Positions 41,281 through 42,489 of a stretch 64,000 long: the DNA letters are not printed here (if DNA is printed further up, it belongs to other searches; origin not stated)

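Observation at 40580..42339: Tandem paralogous calcineurin-like phosphoesterases adjacent to the transglutaminase-like triplet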

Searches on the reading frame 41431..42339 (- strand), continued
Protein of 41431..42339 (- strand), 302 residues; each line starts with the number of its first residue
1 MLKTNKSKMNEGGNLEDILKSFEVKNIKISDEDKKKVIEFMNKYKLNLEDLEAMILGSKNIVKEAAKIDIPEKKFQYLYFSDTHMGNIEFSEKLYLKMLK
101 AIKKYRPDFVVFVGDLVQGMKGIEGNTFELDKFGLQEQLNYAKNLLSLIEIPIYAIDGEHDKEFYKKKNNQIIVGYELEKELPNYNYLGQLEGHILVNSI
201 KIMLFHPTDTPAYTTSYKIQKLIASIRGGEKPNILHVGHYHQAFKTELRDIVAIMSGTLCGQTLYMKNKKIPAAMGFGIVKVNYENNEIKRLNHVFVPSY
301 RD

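Call 28: find_related_loci(query=A1, collection=viral_contigs, flank=6000)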
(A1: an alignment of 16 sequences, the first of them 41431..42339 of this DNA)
Query A1 (302 aa) in viral_contigs; peptide patterns used: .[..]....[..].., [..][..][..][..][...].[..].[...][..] (x = any residue, [..] = any of these).
212 stretches matched a pattern; 180 encode a relative of the query (tblastn E <= 1e-3); the best 80 are kept; 80 distinct loci.
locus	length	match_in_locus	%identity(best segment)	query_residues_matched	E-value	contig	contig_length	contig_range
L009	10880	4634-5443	40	34-302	5e-68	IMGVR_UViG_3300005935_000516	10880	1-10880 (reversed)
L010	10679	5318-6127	40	34-302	5e-68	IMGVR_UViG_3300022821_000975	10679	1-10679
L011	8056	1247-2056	40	34-302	5e-68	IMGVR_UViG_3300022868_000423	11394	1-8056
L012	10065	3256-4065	40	34-302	5e-68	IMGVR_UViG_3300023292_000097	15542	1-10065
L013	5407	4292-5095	43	36-300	5e-61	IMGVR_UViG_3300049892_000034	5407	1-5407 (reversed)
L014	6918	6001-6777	41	43-300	4e-60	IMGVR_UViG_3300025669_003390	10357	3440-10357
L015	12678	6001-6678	43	76-300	7e-58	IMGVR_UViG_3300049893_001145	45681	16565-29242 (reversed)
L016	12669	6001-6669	41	80-301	5e-55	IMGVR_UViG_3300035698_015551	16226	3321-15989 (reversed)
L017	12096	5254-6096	34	25-300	2e-54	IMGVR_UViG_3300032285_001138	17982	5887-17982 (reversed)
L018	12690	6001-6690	39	73-300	5e-54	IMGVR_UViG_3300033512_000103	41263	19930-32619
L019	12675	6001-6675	39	73-298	3e-53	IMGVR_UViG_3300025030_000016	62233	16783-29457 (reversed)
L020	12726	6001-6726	39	67-302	2e-52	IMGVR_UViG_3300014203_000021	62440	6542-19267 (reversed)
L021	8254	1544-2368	37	29-300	7e-52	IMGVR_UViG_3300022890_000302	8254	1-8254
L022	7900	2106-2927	37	31-300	1e-51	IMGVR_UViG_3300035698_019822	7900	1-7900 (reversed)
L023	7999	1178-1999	38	31-300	4e-51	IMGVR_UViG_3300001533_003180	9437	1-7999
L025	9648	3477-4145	42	81-300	1e-49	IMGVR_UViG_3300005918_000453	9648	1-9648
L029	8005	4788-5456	42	81-300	1e-49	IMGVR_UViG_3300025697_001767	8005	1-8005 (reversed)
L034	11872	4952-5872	31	1-300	1e-46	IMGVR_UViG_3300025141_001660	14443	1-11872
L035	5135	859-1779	31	1-300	1e-46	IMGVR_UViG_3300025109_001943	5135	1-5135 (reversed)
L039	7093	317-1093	34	29-298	5e-46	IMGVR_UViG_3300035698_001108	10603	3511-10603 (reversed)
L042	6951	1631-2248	41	81-283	1e-44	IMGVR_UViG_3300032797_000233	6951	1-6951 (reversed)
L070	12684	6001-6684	32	74-300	2e-26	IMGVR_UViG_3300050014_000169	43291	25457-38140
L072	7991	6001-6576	34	110-300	5e-26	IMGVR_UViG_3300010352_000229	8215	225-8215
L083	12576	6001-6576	34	110-300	2e-23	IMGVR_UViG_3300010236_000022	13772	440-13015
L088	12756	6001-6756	30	14-277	2e-22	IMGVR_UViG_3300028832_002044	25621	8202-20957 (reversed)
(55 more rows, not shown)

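Call 29: search_dna_similar(query=window:41431-42339:-, collection=phages, mode=protein, max_evalue=0.001, max_rows=25)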
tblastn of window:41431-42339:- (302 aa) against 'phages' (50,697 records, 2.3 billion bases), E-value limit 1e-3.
Records with a match: 1; places in all: 1; records where one place covers at least 80% of the query: 0.
Best place of each record, by identity: <60% 1.
By first word of the organism name: Halorubrum 1.
By host as written in the record: Halorubrum sp. BL36 1.
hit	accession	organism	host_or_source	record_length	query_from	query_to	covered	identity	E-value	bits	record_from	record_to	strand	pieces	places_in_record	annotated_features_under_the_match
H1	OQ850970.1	Halorubrum tailed virus BLv36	Halorubrum sp. BL36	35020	73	301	76%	29.2%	2e-16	85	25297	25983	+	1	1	hypothetical protein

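Call 30: get_annotated_region(hit=H1, flank=8000)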
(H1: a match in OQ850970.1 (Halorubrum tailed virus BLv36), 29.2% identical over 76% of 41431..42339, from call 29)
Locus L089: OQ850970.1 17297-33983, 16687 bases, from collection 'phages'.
description: Halorubrum tailed virus BLv36, complete genome.
organism: Halorubrum tailed virus BLv36 (NCBI taxid 3056369)
taxonomy: Viruses; Duplodnaviria; Heunggongvirae; Uroviricota; Caudoviricetes
host: Halorubrum sp. BL36; source: -; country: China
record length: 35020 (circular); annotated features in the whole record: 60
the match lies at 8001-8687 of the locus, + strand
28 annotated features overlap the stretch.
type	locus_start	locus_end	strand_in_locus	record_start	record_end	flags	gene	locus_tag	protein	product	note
CDS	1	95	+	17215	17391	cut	-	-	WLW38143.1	hypothetical protein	ORF32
CDS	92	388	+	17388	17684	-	-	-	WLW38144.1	hypothetical protein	ORF33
CDS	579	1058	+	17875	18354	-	-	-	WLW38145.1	hypothetical protein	ORF34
CDS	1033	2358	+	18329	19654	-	-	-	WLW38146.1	hypothetical protein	ORF35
CDS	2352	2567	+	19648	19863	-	-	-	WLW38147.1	hypothetical protein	ORF36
CDS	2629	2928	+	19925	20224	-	-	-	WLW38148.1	hypothetical protein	ORF37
CDS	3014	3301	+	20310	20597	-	-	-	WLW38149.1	hypothetical protein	ORF38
CDS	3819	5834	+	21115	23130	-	-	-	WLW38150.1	hypothetical protein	ORF39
CDS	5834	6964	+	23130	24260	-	-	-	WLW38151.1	hypothetical protein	ORF40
CDS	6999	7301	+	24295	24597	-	-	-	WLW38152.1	hypothetical protein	ORF41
CDS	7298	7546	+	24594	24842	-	-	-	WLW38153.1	hypothetical protein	ORF42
CDS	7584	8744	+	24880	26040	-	-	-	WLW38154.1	hypothetical protein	ORF43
CDS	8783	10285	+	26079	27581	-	-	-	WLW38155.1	hypothetical protein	ORF44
CDS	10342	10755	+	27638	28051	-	-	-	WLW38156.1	hypothetical protein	ORF45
CDS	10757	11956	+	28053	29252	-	-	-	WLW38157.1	hypothetical protein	ORF46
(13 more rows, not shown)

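Call 32: find_related_loci(query=A1, collection=genome_contigs, flank=10000)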
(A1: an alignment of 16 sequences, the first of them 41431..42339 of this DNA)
Query A1 (302 aa) in genome_contigs; peptide patterns used: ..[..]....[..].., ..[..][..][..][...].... (x = any residue, [..] = any of these).
251 stretches matched a pattern; 44 encode a relative of the query (tblastn E <= 1e-3); 44 distinct loci.
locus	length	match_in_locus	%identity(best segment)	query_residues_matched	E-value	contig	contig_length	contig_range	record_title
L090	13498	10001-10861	51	7-302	2e-88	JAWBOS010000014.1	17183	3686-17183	MAG: Candidatus Woesearchaeota archaeon isolate HHBFW-2_201803_bins_234 HHBFW-2_201803_bins_234_scaffold_14, whole genom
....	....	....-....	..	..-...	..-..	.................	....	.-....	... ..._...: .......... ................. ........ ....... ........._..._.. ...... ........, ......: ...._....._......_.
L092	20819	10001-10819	42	27-300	3e-66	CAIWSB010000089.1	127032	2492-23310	uncultured Candidatus Woesearchaeota archaeon isolate AlinenSediments_bin-3794 genome assembly, contig: bin-3794:089/116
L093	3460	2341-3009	44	81-300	9e-54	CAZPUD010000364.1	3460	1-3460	MAG TPA_asm: uncultured candidatus Brocadiaceae bacterium isolate SRP093185_co1_14 genome assembly, contig: NODE_20255_l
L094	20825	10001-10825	37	33-301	7e-51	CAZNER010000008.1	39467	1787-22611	MAG TPA_asm: uncultured Candidatus Saccharibacteria bacterium isolate binchicken_co334_336 genome assembly, contig: NODE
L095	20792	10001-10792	34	42-300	5e-49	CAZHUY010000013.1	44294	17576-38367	MAG TPA_asm: uncultured Myxococcales bacterium isolate SRP263991_co7_365 genome assembly, contig: NODE_872_length_44294_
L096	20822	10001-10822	30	29-300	1e-30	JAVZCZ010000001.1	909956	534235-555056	MAG: Candidatus Woesearchaeota archaeon isolate DRTY-6_201705_bins_90 DRTY-6_201705_bins_90_scaffold_1, whole genome sho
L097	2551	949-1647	33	70-301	3e-29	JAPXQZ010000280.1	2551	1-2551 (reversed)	MAG: Clostridia bacterium isolate binned_ad_9.104 NODE_81255_length_2551_cov_2.387376, whole genome shotgun sequence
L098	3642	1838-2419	35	110-301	4e-29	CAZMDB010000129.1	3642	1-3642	MAG TPA_asm: uncultured Methanosarcinales archaeon isolate SRP252850_co1_224 genome assembly, contig: NODE_46735_length_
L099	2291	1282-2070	31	24-300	4e-26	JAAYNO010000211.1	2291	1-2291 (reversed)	MAG: Clostridiaceae bacterium isolate AS21ysBPME_216 197558_AS21, whole genome shotgun sequence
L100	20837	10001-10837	30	27-301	3e-26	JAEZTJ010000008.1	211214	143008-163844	MAG: Bacillota bacterium isolate OH_PDB_44 k127_1219040, whole genome shotgun sequence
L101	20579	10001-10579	34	110-301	1e-25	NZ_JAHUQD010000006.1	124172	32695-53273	Caldicoprobacter algeriensis strain TH7C1 NODE_6_length_124172_cov_55.404265, whole genome shotgun sequence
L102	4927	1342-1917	35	110-300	1e-25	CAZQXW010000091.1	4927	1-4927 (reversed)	MAG TPA_asm: uncultured Thermoplasmatales archaeon isolate SRP332253_co2_211 genome assembly, contig: NODE_18856_length_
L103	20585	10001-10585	34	108-301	6e-26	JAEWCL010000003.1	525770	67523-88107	MAG: Bacillota bacterium isolate OH_PBB_3 k127_1352914, whole genome shotgun sequence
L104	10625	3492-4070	33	110-301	3e-25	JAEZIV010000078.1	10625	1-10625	MAG: Bacillota bacterium isolate OH_CDB_201 k127_2089596, whole genome shotgun sequence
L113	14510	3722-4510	25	24-286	2e-21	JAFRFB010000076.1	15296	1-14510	MAG: Methanobrevibacter sp. isolate RGIG2411 Goat_Ileum-6__c40527, whole genome shotgun sequence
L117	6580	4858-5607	25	37-286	4e-20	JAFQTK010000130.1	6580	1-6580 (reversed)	Bacterium isolate RGIG2134 Goat_Colon-6__c665331, whole genome shotgun sequence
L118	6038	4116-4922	25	20-286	6e-20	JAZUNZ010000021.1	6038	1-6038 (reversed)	MAG: Clostridia bacterium isolate T1900044879_TS20190345.MAGScoT_cleanbin_000011 SGB_3199_k141_1283627, whole genome sho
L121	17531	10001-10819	25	9-286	1e-17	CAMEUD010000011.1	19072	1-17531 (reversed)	MAG: uncultured Clostridia bacterium isolate SRR11489789_bin.108_metaWRAP_v1.3_MAG genome assembly, contig: ERZ11466733.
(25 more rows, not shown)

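Call 36: search_protein_families(library=pfam, proteins=[L020:3112-4551:-, L121:8587-9273:+, L025:5377-8031:+, L083:7331-8719:+, L039:1614-3827:+, L009:2777-4195:+, L072:4284-5561:+, L070:1829-3109:+, L103:12515-14323:+, L118:1152-3356:+], max_evalue=0.001)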
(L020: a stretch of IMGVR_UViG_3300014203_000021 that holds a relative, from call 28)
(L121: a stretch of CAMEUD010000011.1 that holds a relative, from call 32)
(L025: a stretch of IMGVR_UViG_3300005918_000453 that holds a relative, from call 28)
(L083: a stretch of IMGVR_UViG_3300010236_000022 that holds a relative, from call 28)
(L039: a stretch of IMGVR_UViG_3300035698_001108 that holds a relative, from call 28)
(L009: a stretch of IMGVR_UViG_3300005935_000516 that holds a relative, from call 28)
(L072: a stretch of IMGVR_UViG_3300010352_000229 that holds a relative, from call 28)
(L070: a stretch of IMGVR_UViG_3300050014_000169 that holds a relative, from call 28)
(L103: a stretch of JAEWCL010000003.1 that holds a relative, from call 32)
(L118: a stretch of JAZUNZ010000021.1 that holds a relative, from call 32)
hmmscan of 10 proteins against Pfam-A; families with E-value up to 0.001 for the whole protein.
L020:3112-4551:- (479 aa): 1 family
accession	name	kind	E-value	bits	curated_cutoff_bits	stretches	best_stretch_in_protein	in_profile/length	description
PF17289.8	Terminase_6C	-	1e-07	32.5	22.6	1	301-463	3-153/155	Terminase RNaseH-like domain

L121:8587-9273:+ (228 aa): 1 family
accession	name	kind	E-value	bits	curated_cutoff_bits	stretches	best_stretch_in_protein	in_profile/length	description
PF01555.25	N6_N4_Mtase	-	4.4e-27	95.9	26.7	1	141-203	159-218/221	DNA methylase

L025:5377-8031:+ (884 aa): 2 families
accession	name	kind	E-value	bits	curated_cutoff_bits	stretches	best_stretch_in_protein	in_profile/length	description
PF04233.19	Phage_Mu_F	-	1e-13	52.5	29.6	1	561-662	21-111/112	Phage Mu protein F like protein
PF05133.19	SPP1_portal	-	0.00012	21.7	25.5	1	80-181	50-160/416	Phage portal protein, SPP1 Gp6-like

L083:7331-8719:+ (462 aa): 2 families
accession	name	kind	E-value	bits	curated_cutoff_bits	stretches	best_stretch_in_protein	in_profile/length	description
PF03237.21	Terminase_6N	-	2.5e-09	37.6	22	1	58-258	1-194/215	Terminase large subunit, T4likevirus-type, N-terminal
PF22530.2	Terminase-T7_RNaseH-like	-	1.2e-07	32.4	27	1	303-405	2-103/108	Terminase Bacteriophage T7, Ribonuclease H-like domain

L039:1614-3827:+ (737 aa): 2 families
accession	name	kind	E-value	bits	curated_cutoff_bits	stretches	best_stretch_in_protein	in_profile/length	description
PF04860.17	Phage_portal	-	4.1e-27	95.6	39.1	1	65-440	3-321/321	Phage portal protein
PF04233.19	Phage_Mu_F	-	2.9e-23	83.2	29.6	1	619-732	2-111/112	Phage Mu protein F like protein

L009:2777-4195:+ (472 aa): 2 families
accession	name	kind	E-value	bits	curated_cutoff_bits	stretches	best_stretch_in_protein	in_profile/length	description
PF04466.19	Terminase_3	-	3.9e-09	36.8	23.2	1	31-223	6-189/201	Phage terminase large subunit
PF03237.21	Terminase_6N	-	8.1e-06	26.1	22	1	32-245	2-210/215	Terminase large subunit, T4likevirus-type, N-terminal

L072:4284-5561:+ (425 aa): 3 families
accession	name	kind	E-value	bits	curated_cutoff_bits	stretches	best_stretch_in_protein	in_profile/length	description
PF04466.19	Terminase_3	-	4.3e-54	183.6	23.2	1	34-236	3-200/201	Phage terminase large subunit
PF17288.8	Terminase_3C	-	5.4e-24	85.8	26.7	1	275-415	1-154/155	Terminase RNAseH like domain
PF03237.21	Terminase_6N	-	0.00013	22.2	22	1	40-248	4-210/215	Terminase large subunit, T4likevirus-type, N-terminal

L070:1829-3109:+ (426 aa): 4 families
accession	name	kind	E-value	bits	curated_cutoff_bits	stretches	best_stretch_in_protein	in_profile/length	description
PF03796.21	DnaB_C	-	2.7e-56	191.2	27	1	170-419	3-255/255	DnaB-like helicase C terminal domain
PF00772.26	DnaB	-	2.4e-27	95.4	23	1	2-99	3-102/103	DnaB-like helicase N terminal domain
PF06745.19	ATPase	-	1.2e-06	28.5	26.6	1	171-349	3-173/231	KaiC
PF13481.12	AAA_25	-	3.4e-06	27.3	27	1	182-343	28-193/195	AAA domain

L103:12515-14323:+ (602 aa): 2 families
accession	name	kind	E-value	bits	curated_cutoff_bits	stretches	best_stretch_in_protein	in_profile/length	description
PF20441.4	TerL_nuclease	-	3.1e-30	105.8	24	1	303-580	4-282/286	Terminase large subunit, endonuclease domain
PF03354.21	TerL_ATPase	-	1.3e-22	80.8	23.7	1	116-281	1-169/178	Terminase large subunit, ATPase domain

L118:1152-3356:+ (734 aa): 4 families
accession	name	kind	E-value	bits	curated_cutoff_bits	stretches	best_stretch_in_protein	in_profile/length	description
PF13597.11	NRDD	-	3.9e-154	514.9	26.2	1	115-721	2-562/562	Anaerobic ribonucleoside-triphosphate reductase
PF03477.21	ATP-cone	-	1.3e-18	67.8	25.8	1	3-89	2-87/88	ATP cone domain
PF01228.26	Gly_radical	-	4.9e-09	37.1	22.2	1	604-699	2-102/106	Glycine radical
PF11230.13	YjjI-like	-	1.2e-06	27.6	23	1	432-665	223-437/485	Glycyl radical enzyme YjjI-like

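Call 41: search_solved_structures(query=A1, max_evalue=1, show_alignments=1)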
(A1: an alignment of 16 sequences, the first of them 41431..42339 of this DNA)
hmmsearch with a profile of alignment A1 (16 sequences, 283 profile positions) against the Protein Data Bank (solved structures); distinct sequences matched with E-value up to 1: 21.
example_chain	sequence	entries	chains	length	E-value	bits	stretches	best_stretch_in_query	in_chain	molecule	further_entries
6knb_A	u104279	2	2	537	1.4e-13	53.8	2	53-143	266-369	DNA polymerase II small subunit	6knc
5ihe_A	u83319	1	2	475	2e-12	50.1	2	53-142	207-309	DNA polymerase II small subunit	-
6hms_A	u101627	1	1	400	3e-11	46.2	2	53-142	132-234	DNA polymerase II small subunit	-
6hmf_A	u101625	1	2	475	5.2e-11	45.4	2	53-142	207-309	DNA polymerase II small subunit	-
6t8h_A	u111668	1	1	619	1e-10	44.4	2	53-142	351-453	DNA polymerase II small subunit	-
8ppt_A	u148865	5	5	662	1.1e-08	37.9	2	53-142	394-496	DNA polymerase II small subunit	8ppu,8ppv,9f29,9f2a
4hd0_A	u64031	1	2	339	9e-05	25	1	52-143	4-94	DNA double-strand break repair protein Mre11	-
1ii7_A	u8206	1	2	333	0.0014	21.1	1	55-143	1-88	Mre11 nuclease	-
3dsc_A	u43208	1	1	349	0.0015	21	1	55-143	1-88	DNA double-strand break repair protein mre11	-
3dsd_A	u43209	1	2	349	0.03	16.7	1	55-107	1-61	DNA double-strand break repair protein mre11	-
1s3l_A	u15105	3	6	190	0.03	16.7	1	53-98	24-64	Hypothetical protein MJ0936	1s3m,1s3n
1s8e_A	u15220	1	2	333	0.089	15.1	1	55-106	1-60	exonuclease putative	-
2ahd_A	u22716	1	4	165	0.12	14.7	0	58-98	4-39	Phosphodiesterase MJ0936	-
2nxf_A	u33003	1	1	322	0.38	13.1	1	72-142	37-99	Putative dimetal phosphatase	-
7zqy_A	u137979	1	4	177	0.46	12.8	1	9-86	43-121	DH domain-containing protein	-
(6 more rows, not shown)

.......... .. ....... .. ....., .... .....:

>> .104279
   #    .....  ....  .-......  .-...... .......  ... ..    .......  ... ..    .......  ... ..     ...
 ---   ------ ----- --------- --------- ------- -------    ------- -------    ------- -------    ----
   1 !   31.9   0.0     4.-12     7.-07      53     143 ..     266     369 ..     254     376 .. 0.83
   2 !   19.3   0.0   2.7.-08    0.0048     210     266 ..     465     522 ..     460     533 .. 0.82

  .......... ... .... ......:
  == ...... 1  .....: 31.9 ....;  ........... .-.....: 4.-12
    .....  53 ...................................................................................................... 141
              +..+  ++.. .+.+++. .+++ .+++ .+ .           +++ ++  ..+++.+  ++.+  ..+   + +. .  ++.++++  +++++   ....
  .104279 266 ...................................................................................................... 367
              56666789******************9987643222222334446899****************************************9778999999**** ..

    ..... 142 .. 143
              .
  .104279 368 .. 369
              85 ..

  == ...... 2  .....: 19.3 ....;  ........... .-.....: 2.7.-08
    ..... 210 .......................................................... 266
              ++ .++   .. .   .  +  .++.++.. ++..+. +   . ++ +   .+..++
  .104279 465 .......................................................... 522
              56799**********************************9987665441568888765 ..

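Call 42: search_protein_families(library=padloc, proteins=[window:41431-42339:-], max_evalue=0.01)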
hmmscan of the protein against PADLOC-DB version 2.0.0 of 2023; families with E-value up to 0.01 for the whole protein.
window:41431-42339:- (302 aa): 0 families
